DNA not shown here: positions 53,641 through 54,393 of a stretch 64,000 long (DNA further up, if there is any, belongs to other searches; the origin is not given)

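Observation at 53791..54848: Translationally coupled three-gene cassette: Panacea/SocA-like protein, 70-aa unknown and divergent MazF/PemK-like protein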

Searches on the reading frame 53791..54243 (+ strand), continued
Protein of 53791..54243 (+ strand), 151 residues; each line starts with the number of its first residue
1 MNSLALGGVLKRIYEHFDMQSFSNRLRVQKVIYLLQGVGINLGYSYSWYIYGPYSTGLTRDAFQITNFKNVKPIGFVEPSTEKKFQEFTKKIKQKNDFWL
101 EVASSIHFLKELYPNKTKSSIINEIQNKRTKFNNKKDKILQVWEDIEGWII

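Call 52: fold_search(model_id=the predicted structure, library=pdb)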
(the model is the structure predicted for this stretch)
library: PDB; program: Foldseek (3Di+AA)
matches with E <= 10: 18; with E <= 0.001: 0
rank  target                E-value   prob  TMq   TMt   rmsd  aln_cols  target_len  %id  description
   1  7yk3_D                1.9e-01  0.99  0.62  0.51   7.2       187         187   13  Crystal structure of DarTG toxin-antitoxin complex from Mycobacterium tuberculosis (released 2023-05-31)
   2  7yk3_B                2.2e-01  0.98  0.62  0.52   8.0       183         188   12  Crystal structure of DarTG toxin-antitoxin complex from Mycobacterium tuberculosis (released 2023-05-31)
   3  8t9z_A                3.9e+00  0.02  0.18  0.09  13.0       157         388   12  Structural of M8C10 Fab in complex human metapneumovirus fusion protein (released 2023-11-22)
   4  3eqm                  4.6e+00  0.02  0.18  0.08  15.9       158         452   14  Crystal structure of human placental aromatase cytochrome P450 in complex with androstenedione (released 2008-12-23)
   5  4ww0_C                5.3e+00  0.02  0.16  0.09  15.2       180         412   11  Truncated FtsH from A. aeolicus (released 2015-05-06)
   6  6gcn_D                5.3e+00  0.01  0.14  0.08  14.9       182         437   13  Truncated FtsH from A. aeolicus in R32 (released 2018-08-22)
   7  2r31                  5.6e+00  0.02  0.22  0.16  19.1       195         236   12  Crystal structure of atp12p from paracoccus denitrificans (released 2008-03-25)
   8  4ww0_B                5.6e+00  0.02  0.17  0.08  15.8       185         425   11  Truncated FtsH from A. aeolicus (released 2015-05-06)
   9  7p1y_DDD              6.3e+00  0.03  0.25  0.23  12.9       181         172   12  A small alarmone hydrolase TdActApo2 mutant - T78N (released 2022-07-13)
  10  2q59_B                7.0e+00  0.03  0.26  0.18  15.3       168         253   16  Crystal Structure of PPARgamma LBD bound to full agonist MRL20 (released 2007-10-23)
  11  6oyz_B                7.0e+00  0.01  0.16  0.10  17.4       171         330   13  Crystal structure of MraY bound to capuramycin (released 2019-07-10)
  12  9juq                  7.0e+00  0.01  0.16  0.07  17.9       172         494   13  Cryo-EM structure of transporter2a1 (released 2025-09-10)
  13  4chs_B                8.2e+00  0.02  0.21  0.17  14.8       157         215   13  Crystal structure of a tau class glutathione transferase 10 from Glycine max (released 2014-12-17)
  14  5fdr_B                8.2e+00  0.01  0.16  0.17  13.9       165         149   15  Mcl-1 complexed with small molecule inhibitor (released 2016-03-02)
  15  9gz8_A                8.6e+00  0.02  0.26  0.18  15.6       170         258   15  Human PPAR-gamma ligand binding domain in complex with AKGO46 (released 2025-10-15)
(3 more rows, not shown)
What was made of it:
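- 53791..54246 (+): ORF1 (151 aa): a stand-alone DarG-C-terminal-domain-like protein. JGI labels the family 'YwgA'. It is a distant relative of the Panacea/DUF4065 core. Proposed role: the globular neutraliser or adaptor half of the antitoxin. Foldseek: 7yk3_D (M. tuberculosis DarG CTD in the DarTG complex), prob 0.99, TMq 0.62 (call 52).
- On DarG antitoxin (DarTG): Foldseek matches 7yk3_D with prob 0.99 and TMq 0.62 (call 52).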

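Call 55: fold_search(model_id=the predicted structure, library=viral)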
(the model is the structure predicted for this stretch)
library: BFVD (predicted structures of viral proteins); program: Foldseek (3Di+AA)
matches with E <= 10: 45; with E <= 0.001: 0
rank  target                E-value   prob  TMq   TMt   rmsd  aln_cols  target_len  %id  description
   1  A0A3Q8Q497            8.6e-01  0.77  0.49  0.55   4.4       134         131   16  Uncharacterized protein [Sulfolobus polyhedral virus 2]
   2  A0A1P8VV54            1.2e+00  0.57  0.45  0.47   6.3       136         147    8  (no name in the UniProt tables at hand)
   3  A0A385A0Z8            1.4e+00  0.06  0.21  0.06  13.3       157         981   12  (no name in the UniProt tables at hand)
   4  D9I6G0                1.6e+00  0.11  0.18  0.10  10.6        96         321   18  Split RnlA RNA ligase 1 and tail fiber attachment catalyst [Acinetobacter phage 133]
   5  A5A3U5                1.8e+00  0.08  0.26  0.26  18.2       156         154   10  (no name in the UniProt tables at hand)
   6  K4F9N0                2.1e+00  0.77  0.32  0.68   2.5        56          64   18  Uncharacterized protein [Cronobacter phage vB_CsaM_GAP32]
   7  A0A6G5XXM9            2.1e+00  0.08  0.28  0.24  14.5       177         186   10  (no name in the UniProt tables at hand)
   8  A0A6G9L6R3            2.5e+00  0.23  0.30  0.27  11.3        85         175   12  Uncharacterized protein [Bacillus phage vB_BcM_Sam46]
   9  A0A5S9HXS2            3.4e+00  0.03  0.19  0.14  14.3       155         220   12  Uncharacterized protein [Tenacibaculum phage PTm5]
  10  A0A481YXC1            3.6e+00  0.14  0.25  0.20   6.2        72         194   12  Uncharacterized protein [Marseillevirus LCMAC202]
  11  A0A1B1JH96            3.6e+00  0.06  0.22  0.28   8.6        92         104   17  RNAse III-like virus domain-containing protein [Fusarium graminearum deltaflexivirus 1]
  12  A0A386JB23            4.4e+00  0.25  0.33  0.32   5.3        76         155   16  Phenylalanyl-tRNA synthetase subunit [Heliothis virescens ascovirus 3h]
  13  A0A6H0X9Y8            4.4e+00  0.02  0.16  0.18  14.9       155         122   11  Uncharacterized protein [Vibrio phage V09]
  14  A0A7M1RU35            5.2e+00  0.05  0.29  0.13  17.2       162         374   12  Uncharacterized protein [uncultured phage cr272_1]
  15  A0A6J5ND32            5.2e+00  0.03  0.13  0.15   9.3        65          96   11  Uncharacterized protein [uncultured Caudovirales phage]
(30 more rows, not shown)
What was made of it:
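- Tried and rejected: The best was a Sulfolobus polyhedral virus 2 protein at prob 0.77 (call 55).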

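Call 59: search_protein_families(library=pfam, alignment_id=A6, max_evalue=1)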
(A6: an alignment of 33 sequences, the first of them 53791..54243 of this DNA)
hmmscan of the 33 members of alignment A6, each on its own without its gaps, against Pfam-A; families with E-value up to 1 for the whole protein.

A. member 1, window:53791-54243:+ (151 aa): 0 families

B. families by the number of members that match (of 33 scanned): 17 families
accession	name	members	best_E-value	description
PF18579.7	Raf1_HTH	2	3.2e-05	Rubisco accumulation factor 1 helix turn helix domain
PF02476.21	US2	1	0.0017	Herpesvirus US2 family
PF12060.13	DUF3541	1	0.003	Domain of unknown function (DUF3541)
PF13072.11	MciZ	1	0.0093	Mother cell inhibitor of FtsZ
PF05464.17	Phi-29_GP4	1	0.03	Phi-29-like late genes activator (early protein GP4)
PF08356.18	EF_assoc_2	1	0.055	EF hand associated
PF19269.4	Anticodon_2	1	0.072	Anticodon binding domain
PF11899.13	DUF3419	1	0.074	Protein of unknown function (DUF3419)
PF01365.27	RYDR_ITPR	1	0.1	RIH domain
PF16036.10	Chalcone_3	1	0.13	Chalcone isomerase-like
PF15603.11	Imm74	1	0.18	Immunity protein 74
PF07595.18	Planc_extracel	1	0.19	Planctomycete extracellular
PF06855.17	YozE_SAM_like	1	0.19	YozE SAM-like fold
PF20936.3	GCIP_C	1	0.19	Grap2 and cyclin-D-interacting, C-terminal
PF25779.1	Tubulin-bind_CPAP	1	0.25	CPAP, tubulin-binding region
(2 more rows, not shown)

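Call 61: search_protein_families(library=phrogs, proteins=[window:53791-54243:+, L083:3471-4007:+, L037:3483-3953:+, L037:3963-4349:+, L061:3977-4336:+], max_evalue=1)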
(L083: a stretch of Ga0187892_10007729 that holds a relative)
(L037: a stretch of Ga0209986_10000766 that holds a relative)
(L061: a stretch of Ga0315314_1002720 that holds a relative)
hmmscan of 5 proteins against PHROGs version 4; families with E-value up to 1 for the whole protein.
window:53791-54243:+ (151 aa): 3 families
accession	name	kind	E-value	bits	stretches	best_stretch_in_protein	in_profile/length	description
phrog_1058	-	unknown function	0.032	15.3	1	82-143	64-127/134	-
phrog_23007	-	unknown function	0.033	15.5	1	83-144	48-109/126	-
phrog_3379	-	DNA, RNA and nucleotide metabolism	0.15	13.4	1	74-101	44-71/72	endonuclease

L083:3471-4007:+ (179 aa): 0 families

L037:3483-3953:+ (157 aa): 2 families
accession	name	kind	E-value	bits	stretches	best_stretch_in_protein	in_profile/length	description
phrog_9125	-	unknown function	0.013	16.4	1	16-94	11-89/163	-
phrog_17446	-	unknown function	0.21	12.9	1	89-119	14-44/61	-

L037:3963-4349:+ (129 aa): 3 families
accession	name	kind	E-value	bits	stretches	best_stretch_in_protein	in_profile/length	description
phrog_342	-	head and packaging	0.016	14.2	1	77-128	55-110/1235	internal virion protein with endolysin domain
phrog_14306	-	unknown function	0.019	15.9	1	36-90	55-110/177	-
phrog_7259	-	unknown function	0.16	12.2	1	75-114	231-270/277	-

L061:3977-4336:+ (120 aa): 3 families
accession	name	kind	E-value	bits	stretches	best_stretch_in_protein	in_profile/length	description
phrog_34483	-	unknown function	0.013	17.1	1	27-70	7-51/63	-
phrog_2276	-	tail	0.071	12.8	0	77-114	22-60/673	tail length tape measure protein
phrog_24571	-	unknown function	0.17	13.2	1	12-67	78-121/126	-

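Call 71: search_dna_similar(query=window:53791-54243:+, collection=plasmids, mode=protein, max_evalue=0.01, max_rows=15)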
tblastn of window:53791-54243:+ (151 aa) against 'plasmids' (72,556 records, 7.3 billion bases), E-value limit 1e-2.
Records with a match: 1; places in all: 1; records where one place covers at least 80% of the query: 0.
Best place of each record, by identity: <60% 1.
By first word of the organism name: Mesorhizobium 1.
By predicted mobility (MOB-suite, as given by PLSDB): non-mobilizable 1.
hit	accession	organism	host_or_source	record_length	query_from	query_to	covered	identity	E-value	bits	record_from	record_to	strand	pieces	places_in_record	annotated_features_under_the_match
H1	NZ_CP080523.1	Mesorhizobium sp. AR10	Astragalus sp.,Cell culture,root nodule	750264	25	135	74%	26.4%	1e-3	45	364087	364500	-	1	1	macro domain-containing protein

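Call 72: search_dna_similar(query=window:53791-54243:+, collection=phages, mode=protein, max_evalue=0.01, max_rows=15)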
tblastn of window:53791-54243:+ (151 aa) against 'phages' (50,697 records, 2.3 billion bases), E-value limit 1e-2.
No match.
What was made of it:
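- Tried and rejected: tblastn of ORF1 against phage genomes found nothing (call 72).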

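Call 73: get_annotated_region(hit=H1, flank=2500)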
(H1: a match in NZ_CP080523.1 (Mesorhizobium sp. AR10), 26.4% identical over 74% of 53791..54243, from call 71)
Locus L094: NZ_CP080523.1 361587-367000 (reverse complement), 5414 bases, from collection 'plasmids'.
description: Mesorhizobium sp. AR10 plasmid pMspAR10a, complete sequence
organism: Mesorhizobium sp. AR10 (NCBI taxid 2865839)
taxonomy: Bacteria; Pseudomonadota; Alphaproteobacteria; Hyphomicrobiales; Phyllobacteriaceae; Mesorhizobium; Mesorhizobium sp. AR10
host: -; source: Astragalus sp.,Cell culture,root nodule; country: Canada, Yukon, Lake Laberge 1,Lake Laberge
typing (MOB-suite, as given by PLSDB): non-mobilizable
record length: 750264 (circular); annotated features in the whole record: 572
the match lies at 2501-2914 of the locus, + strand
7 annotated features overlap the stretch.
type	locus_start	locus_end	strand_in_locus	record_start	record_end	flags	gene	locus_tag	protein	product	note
CDS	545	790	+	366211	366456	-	-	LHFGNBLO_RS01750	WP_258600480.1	RES domain-containing protein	-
CDS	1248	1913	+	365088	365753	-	-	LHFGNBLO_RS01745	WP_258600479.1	DUF4433 domain-containing protein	-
CDS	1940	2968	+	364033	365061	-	-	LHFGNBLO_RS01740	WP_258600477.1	macro domain-containing protein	-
CDS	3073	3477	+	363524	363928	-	-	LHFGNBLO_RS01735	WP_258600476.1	hypothetical protein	-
CDS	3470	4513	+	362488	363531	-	-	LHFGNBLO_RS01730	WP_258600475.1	serine/threonine-protein kinase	GO:0006468 - protein phosphorylation [Evidence IEA]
CDS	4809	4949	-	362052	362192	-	-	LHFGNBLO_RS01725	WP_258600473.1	DUF6527 family protein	-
CDS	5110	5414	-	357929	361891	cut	-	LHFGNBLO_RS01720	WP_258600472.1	ATP-binding protein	-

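Call 75: search_protein_families(library=pfam, proteins=[L094:1940-2965:+], max_evalue=1)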
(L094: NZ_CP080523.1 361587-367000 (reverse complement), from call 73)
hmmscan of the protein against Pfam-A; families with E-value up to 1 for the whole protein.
L094:1940-2965:+ (342 aa): 1 family
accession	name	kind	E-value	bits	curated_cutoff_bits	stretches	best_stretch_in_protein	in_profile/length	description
PF01661.27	Macro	-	1.6e-20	73.6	22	1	10-123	1-115/118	Macro domain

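Call 103: search_protein_families(library=pfam, proteins=[L007:4676-5062:+, L008:2522-2926:+, L001:2081-2485:+, L004:4697-5086:+, L010:1925-2368:+, L023:1742-2191:+, L019:1002-1421:+, L014:1428-1808:+], max_evalue=0.1)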
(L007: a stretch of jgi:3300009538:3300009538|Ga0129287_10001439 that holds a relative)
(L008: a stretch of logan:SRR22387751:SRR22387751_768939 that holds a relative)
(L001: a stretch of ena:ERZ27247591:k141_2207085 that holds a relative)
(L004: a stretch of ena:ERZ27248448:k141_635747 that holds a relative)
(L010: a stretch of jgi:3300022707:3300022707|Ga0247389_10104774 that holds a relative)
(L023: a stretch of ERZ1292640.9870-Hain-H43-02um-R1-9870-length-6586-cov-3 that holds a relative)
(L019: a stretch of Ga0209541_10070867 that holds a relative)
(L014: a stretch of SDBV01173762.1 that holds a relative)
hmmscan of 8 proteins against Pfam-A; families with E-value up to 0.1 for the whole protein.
L007:4676-5062:+ (129 aa): 1 family
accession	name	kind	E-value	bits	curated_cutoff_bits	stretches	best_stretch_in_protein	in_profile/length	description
PF02452.23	PemK_toxin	-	1.1e-06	29.2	23.1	1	28-118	21-105/109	PemK-like, MazF-like toxin of type II toxin-antitoxin system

L008:2522-2926:+ (135 aa): 1 family
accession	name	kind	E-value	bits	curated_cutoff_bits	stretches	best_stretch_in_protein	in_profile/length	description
PF02452.23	PemK_toxin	-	7.6e-07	29.8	23.1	1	8-125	2-106/109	PemK-like, MazF-like toxin of type II toxin-antitoxin system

L001:2081-2485:+ (135 aa): 1 family
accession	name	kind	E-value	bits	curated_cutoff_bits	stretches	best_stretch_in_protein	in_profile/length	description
PF02452.23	PemK_toxin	-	0.0087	16.7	23.1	1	30-101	21-87/109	PemK-like, MazF-like toxin of type II toxin-antitoxin system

L004:4697-5086:+ (130 aa): 0 families

L010:1925-2368:+ (148 aa): 0 families

L023:1742-2191:+ (150 aa): 1 family
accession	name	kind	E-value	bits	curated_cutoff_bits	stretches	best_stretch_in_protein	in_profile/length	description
PF02452.23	PemK_toxin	-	0.015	15.9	23.1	1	32-134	21-106/109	PemK-like, MazF-like toxin of type II toxin-antitoxin system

L019:1002-1421:+ (140 aa): 1 family
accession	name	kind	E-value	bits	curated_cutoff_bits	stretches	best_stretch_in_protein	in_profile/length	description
PF02452.23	PemK_toxin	-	7e-07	29.9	23.1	1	9-110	3-87/109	PemK-like, MazF-like toxin of type II toxin-antitoxin system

L014:1428-1808:+ (127 aa): 1 family
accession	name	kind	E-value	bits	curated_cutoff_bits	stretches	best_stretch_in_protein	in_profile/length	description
PF02452.23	PemK_toxin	-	2.1e-09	38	23.1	1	8-117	4-107/109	PemK-like, MazF-like toxin of type II toxin-antitoxin system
